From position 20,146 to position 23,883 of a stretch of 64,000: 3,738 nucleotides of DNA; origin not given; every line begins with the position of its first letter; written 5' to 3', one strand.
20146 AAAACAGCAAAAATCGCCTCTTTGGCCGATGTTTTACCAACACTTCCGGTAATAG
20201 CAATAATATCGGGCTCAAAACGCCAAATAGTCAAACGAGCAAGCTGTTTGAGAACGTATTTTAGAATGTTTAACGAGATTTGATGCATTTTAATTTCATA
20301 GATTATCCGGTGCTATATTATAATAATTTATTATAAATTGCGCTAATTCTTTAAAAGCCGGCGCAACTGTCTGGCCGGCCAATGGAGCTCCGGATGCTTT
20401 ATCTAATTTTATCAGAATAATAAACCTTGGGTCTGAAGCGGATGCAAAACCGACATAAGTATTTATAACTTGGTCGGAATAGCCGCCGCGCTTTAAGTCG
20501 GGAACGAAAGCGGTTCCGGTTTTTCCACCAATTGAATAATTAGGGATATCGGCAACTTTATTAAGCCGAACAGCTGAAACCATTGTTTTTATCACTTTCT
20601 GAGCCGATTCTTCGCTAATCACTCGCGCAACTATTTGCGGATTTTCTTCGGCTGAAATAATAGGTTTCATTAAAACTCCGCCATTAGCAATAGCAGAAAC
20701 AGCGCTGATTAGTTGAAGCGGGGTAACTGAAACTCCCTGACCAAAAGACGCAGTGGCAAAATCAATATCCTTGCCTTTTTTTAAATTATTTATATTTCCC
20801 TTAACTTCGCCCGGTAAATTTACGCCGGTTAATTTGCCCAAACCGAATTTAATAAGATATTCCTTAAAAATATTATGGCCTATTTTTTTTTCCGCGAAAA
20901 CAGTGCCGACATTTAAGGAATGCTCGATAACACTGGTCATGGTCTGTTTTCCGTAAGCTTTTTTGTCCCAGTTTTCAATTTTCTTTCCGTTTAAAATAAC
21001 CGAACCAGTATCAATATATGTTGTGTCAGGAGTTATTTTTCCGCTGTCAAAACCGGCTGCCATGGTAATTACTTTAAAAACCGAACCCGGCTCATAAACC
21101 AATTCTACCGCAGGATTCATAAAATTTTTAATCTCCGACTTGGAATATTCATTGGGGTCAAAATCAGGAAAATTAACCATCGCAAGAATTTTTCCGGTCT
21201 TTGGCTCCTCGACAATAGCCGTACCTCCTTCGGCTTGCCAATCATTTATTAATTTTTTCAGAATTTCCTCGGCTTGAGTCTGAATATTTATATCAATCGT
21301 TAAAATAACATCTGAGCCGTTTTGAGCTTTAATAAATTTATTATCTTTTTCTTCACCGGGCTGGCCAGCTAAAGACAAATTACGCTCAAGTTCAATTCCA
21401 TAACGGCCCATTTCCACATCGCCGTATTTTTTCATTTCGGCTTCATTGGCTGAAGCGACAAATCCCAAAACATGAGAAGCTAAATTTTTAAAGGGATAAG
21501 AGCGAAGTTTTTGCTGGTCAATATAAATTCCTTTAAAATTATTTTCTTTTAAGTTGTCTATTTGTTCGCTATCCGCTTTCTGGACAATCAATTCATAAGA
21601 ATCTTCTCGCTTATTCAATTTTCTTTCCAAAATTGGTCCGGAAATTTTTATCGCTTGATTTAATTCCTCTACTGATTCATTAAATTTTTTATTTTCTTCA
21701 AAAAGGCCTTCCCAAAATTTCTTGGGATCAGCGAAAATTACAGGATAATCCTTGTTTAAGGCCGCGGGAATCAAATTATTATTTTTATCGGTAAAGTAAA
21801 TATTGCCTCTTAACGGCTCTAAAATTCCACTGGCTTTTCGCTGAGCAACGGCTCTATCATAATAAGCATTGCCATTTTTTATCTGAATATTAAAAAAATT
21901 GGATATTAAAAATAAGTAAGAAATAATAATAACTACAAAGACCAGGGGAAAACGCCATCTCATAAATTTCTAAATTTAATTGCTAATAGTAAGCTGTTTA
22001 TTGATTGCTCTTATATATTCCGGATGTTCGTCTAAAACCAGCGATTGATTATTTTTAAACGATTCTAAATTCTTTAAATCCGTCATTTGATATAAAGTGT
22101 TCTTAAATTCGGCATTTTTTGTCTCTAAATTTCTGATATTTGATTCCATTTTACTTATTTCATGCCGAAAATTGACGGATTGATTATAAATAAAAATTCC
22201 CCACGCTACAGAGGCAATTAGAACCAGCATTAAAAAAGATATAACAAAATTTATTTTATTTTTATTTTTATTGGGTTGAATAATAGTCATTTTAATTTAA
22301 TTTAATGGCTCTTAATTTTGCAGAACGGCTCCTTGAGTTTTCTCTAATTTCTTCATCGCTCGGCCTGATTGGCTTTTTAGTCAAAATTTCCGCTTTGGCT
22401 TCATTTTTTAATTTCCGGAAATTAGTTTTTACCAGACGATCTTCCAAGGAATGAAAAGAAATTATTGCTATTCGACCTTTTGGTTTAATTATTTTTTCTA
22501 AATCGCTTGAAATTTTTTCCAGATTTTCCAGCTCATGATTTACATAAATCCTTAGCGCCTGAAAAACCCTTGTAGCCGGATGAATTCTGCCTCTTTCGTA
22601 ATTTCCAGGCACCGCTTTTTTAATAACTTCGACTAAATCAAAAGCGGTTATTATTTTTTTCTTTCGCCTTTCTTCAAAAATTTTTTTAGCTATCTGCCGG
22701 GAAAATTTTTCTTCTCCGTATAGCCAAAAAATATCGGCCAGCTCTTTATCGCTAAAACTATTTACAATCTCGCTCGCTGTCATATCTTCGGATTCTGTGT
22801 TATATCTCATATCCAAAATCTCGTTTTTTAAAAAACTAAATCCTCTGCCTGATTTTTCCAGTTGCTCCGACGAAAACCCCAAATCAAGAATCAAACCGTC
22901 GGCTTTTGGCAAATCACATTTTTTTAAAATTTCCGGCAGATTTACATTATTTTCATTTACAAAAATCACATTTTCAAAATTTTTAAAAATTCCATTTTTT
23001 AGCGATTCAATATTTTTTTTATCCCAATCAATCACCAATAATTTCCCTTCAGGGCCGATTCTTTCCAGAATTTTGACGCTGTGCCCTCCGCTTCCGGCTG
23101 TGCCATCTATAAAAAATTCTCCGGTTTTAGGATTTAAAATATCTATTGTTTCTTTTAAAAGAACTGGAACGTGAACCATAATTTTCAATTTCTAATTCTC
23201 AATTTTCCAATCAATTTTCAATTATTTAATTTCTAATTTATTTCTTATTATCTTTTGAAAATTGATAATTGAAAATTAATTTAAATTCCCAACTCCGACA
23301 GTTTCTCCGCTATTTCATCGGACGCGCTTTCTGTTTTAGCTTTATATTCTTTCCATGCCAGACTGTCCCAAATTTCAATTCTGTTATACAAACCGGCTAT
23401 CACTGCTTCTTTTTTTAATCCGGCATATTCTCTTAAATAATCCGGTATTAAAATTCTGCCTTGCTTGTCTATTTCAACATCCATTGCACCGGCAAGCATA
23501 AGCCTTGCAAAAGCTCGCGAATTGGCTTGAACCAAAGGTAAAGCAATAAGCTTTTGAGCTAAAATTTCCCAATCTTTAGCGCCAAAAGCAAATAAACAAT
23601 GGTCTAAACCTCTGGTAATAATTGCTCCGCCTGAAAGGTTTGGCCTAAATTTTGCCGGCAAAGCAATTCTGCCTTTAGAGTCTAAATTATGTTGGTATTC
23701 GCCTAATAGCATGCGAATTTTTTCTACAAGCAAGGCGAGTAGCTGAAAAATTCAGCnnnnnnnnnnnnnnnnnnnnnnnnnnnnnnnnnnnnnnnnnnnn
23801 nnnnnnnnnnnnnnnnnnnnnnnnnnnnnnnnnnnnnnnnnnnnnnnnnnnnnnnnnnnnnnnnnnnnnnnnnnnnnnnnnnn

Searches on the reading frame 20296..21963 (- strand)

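Call 60: search_protein_families(library=pfam, proteins=[window:20296-21963:-], max_evalue=0.00001)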
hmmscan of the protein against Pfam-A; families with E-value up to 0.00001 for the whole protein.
window:20296-21963:- (555 aa): 2 families
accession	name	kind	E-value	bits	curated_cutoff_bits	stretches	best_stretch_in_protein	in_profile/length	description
PF00905.27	Transpeptidase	-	2.9e-72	243.8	22.1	1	247-540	1-297/299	Penicillin binding protein transpeptidase domain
PF03717.20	PBP_dimer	-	3.4e-14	54.1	24.4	1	49-206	3-166/180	Penicillin-binding Protein dimerisation domain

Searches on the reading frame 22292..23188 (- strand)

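Call 60: search_protein_families(library=pfam, proteins=[window:22292-23188:-], max_evalue=0.00001)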
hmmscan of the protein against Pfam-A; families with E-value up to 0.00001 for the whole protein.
window:22292-23188:- (298 aa): 1 family
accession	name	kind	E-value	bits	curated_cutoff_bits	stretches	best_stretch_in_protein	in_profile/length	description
PF01795.25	Methyltransf_5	-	4.6e-100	335.5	27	1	5-296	3-307/309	MraW methylase family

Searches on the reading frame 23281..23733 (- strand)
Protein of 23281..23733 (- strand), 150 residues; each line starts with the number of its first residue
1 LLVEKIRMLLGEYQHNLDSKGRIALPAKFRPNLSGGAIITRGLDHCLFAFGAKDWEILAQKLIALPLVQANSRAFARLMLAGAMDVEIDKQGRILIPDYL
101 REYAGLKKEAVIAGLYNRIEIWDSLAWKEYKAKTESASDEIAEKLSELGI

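Call 15: search_protein_families(library=pfam, proteins=[window:23281-23733:-], max_evalue=0.01)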
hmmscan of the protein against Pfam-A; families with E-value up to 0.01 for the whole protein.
window:23281-23733:- (150 aa): 1 family
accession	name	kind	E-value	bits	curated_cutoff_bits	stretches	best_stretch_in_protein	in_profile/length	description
PF02381.23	MraZ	-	1.2e-39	134.6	23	2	79-142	1-65/72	MraZ protein, putative antitoxin-like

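Call 39: find_related_loci(query=window:23281-23733:-, collection=metagenome_contigs, flank=1200)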
Query window:23281-23733:- (150 aa) in metagenome_contigs; peptide patterns used: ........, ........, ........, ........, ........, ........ (x = any residue, [..] = any of these).
599 stretches matched a pattern (row limit reached: there are more); 545 encode a relative of the query (tblastn E <= 1e-3); the best 80 are kept; 80 distinct loci.
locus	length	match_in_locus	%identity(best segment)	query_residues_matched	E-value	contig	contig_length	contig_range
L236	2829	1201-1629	84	8-150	1e-81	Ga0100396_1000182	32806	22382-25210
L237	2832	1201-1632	83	7-150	2e-81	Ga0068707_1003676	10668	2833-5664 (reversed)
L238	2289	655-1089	82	6-150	2e-82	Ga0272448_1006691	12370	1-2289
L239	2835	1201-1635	82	6-150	2e-81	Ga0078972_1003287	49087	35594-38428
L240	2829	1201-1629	84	8-150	3e-81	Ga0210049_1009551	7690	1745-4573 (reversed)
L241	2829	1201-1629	84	8-150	3e-81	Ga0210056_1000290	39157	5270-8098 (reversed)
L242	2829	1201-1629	84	8-150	4e-81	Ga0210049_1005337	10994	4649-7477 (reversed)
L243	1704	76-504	83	8-150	1e-82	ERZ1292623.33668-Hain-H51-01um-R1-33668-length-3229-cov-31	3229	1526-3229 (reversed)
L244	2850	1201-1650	79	1-150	1e-80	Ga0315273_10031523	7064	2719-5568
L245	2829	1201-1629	83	8-150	1e-80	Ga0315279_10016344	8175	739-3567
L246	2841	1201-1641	81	4-150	2e-80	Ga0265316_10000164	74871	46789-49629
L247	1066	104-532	83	8-150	8e-87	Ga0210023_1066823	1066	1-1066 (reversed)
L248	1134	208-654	80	2-150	9e-86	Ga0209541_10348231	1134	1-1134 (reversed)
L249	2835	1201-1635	81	6-150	6e-80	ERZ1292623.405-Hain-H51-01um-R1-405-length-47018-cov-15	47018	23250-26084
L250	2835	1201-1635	81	5-149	7e-80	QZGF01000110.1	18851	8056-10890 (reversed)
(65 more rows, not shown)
